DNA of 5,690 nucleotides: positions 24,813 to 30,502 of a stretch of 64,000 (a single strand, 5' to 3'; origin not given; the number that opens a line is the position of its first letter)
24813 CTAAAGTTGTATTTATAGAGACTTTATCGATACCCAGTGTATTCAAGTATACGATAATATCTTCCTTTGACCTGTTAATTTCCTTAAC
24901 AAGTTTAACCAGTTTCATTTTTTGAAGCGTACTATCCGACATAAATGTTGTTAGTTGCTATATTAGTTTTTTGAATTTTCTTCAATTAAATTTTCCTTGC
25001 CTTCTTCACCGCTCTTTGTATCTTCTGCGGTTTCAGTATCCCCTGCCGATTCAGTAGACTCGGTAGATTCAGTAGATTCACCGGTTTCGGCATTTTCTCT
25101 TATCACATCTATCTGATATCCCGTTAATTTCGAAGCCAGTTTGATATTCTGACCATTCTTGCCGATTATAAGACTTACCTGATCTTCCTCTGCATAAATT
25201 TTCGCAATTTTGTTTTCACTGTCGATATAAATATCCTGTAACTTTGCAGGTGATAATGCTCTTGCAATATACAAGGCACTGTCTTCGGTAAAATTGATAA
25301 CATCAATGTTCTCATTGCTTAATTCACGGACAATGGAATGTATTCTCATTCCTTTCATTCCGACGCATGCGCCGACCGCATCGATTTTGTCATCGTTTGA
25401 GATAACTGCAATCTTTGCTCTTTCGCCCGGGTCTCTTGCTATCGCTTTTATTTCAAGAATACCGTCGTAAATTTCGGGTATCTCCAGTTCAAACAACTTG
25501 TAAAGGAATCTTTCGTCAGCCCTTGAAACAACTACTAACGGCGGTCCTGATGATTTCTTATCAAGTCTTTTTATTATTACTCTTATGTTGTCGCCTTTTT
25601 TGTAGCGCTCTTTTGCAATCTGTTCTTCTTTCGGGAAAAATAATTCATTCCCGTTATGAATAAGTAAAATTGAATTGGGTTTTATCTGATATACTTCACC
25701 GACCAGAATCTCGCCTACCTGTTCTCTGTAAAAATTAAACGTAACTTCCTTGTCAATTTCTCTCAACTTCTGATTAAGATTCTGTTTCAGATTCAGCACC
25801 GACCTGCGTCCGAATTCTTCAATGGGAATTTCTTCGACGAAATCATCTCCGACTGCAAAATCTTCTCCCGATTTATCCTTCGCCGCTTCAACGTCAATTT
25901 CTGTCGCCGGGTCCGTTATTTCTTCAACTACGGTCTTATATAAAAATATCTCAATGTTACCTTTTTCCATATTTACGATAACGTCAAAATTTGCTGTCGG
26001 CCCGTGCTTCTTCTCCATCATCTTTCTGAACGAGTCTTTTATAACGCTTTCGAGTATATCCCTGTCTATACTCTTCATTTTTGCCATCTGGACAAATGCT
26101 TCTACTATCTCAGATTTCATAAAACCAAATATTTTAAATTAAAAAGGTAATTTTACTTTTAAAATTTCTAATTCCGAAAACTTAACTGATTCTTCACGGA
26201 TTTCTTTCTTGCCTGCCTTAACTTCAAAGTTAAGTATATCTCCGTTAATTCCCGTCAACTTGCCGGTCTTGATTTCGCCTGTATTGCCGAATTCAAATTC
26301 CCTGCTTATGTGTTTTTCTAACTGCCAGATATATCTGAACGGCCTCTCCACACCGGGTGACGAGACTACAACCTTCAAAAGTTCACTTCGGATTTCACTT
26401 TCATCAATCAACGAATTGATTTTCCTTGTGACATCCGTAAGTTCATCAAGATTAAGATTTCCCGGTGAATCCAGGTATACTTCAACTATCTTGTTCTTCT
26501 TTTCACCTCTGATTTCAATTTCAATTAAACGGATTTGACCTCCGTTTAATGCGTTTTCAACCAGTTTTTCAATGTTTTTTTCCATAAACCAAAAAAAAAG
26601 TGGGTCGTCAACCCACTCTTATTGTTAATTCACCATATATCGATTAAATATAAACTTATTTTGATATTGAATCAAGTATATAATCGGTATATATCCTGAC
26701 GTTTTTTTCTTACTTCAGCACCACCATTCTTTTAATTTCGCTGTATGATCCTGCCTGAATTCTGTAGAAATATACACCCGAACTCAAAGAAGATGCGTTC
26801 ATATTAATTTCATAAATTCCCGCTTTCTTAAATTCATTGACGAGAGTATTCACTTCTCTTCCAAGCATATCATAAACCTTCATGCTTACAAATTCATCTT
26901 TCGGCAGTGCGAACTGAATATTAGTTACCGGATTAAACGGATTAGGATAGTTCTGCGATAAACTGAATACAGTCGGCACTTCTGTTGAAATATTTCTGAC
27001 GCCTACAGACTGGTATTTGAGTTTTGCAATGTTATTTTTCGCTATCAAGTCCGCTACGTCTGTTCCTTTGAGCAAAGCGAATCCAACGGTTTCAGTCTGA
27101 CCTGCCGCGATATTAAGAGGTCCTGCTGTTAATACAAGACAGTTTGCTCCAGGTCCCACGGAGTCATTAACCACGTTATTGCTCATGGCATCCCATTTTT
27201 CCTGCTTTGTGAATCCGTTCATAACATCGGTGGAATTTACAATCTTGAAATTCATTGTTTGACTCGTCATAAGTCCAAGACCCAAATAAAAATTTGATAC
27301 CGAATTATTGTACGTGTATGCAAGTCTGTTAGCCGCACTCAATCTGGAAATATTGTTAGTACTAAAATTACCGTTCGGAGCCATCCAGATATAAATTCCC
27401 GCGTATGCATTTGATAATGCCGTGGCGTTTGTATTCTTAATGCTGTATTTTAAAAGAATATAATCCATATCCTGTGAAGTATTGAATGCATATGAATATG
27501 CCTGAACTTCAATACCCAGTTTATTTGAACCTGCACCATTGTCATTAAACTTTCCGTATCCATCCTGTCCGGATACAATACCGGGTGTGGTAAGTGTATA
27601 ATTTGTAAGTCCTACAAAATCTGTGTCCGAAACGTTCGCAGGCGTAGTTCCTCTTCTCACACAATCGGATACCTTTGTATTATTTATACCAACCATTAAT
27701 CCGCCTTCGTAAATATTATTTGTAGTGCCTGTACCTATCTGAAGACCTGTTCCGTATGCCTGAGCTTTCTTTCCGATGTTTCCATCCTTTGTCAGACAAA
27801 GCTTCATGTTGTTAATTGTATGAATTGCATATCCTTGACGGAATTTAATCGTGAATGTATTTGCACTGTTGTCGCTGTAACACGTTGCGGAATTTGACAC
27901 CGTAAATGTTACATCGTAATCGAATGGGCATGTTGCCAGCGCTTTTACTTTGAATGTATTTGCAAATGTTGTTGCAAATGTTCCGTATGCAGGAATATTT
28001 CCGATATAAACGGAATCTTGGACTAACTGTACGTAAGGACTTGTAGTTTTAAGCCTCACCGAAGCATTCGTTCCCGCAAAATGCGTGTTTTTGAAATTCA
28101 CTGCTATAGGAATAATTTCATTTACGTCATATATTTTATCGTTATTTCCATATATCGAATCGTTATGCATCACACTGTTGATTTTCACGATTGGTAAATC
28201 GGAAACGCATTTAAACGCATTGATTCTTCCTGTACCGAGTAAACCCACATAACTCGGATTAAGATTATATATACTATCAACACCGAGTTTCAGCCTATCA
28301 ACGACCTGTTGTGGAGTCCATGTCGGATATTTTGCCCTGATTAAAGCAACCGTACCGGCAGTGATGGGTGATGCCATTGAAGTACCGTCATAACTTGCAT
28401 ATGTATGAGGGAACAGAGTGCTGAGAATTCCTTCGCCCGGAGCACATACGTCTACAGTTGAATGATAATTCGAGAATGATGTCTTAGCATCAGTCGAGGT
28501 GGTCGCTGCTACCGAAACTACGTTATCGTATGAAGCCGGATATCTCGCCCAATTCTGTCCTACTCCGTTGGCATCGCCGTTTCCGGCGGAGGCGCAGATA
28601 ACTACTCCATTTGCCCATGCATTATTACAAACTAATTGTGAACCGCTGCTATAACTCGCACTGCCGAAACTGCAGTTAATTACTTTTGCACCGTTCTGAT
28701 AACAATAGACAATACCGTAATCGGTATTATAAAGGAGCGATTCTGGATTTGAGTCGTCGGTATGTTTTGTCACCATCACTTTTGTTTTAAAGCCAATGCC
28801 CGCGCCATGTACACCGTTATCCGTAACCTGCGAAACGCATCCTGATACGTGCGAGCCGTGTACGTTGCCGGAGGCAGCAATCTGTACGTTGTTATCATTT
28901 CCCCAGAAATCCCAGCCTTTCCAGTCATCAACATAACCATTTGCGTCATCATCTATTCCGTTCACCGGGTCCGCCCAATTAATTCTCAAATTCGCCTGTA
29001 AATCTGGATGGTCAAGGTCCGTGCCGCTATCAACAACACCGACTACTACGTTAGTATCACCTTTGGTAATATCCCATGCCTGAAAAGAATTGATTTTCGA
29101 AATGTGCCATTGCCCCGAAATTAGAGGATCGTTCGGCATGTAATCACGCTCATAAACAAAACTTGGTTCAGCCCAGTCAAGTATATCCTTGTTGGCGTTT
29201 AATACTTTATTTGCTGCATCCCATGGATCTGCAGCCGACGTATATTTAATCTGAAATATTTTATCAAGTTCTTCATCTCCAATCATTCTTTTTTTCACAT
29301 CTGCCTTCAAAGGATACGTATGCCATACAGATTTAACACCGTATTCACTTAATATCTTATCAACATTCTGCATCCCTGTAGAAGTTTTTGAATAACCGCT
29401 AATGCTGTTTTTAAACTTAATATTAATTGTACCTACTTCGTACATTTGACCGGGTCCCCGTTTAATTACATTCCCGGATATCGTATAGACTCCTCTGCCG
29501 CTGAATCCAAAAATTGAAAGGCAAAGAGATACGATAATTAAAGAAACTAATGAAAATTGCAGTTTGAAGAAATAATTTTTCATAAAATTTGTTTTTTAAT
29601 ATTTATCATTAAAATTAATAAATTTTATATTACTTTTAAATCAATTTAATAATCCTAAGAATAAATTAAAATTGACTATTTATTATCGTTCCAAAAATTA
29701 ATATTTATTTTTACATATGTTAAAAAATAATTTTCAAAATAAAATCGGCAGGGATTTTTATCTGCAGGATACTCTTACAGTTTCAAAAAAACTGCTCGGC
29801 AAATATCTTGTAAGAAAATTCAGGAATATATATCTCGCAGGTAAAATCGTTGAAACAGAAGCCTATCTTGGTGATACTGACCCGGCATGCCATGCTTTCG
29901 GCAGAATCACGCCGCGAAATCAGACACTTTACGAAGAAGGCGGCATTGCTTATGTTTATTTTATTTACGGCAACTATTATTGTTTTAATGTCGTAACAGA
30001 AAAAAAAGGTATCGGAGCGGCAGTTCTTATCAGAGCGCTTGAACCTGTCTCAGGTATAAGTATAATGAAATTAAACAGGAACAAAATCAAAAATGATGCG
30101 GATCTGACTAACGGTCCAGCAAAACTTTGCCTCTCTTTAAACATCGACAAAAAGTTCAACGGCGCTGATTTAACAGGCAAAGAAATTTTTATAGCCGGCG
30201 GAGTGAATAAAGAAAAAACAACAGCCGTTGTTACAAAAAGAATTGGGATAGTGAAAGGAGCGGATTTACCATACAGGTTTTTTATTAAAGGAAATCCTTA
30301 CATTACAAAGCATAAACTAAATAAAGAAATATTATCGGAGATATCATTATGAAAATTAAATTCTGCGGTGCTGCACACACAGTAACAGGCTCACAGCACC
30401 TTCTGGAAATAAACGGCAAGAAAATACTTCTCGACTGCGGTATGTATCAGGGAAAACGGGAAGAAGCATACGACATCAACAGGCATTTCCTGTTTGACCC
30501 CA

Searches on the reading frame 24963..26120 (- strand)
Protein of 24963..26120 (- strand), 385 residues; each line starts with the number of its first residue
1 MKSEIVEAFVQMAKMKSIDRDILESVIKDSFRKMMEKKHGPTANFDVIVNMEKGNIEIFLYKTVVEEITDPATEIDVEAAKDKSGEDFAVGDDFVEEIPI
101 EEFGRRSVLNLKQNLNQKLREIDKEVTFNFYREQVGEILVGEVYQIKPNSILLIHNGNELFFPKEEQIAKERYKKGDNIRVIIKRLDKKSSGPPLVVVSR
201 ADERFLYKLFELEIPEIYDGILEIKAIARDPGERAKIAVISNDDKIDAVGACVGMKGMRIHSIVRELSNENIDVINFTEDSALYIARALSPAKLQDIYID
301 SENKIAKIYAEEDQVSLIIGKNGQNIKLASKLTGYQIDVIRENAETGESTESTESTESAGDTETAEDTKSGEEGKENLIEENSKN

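Call 50: search_protein_families(library=pfam, proteins=[window:24963-26120:-], max_evalue=0.00001)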
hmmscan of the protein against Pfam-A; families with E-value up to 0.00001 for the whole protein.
window:24963-26120:- (385 aa): 2 families
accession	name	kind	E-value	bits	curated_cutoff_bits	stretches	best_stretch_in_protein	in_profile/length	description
PF08529.16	NusA_N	-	4.7e-28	98.3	23.8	1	4-125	1-119/119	NusA N-terminal domain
PF13184.12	KH_5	-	1.1e-26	93.2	27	1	231-298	1-68/69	NusA-like KH domain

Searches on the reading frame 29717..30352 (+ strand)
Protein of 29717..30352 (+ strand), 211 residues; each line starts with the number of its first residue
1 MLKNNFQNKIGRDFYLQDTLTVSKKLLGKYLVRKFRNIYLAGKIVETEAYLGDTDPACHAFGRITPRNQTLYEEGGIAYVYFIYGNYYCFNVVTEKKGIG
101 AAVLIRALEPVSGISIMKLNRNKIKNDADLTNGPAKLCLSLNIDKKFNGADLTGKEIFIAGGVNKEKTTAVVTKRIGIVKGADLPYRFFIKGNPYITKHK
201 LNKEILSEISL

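Call 50: search_protein_families(library=pfam, proteins=[window:29717-30352:+], max_evalue=0.00001)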
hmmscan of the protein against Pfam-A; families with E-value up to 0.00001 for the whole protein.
window:29717-30352:+ (211 aa): 1 family
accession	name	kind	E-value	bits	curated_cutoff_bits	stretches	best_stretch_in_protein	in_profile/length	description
PF02245.21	Pur_DNA_glyco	-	5e-67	225.2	27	1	13-194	1-181/181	Methylpurine-DNA glycosylase (MPG)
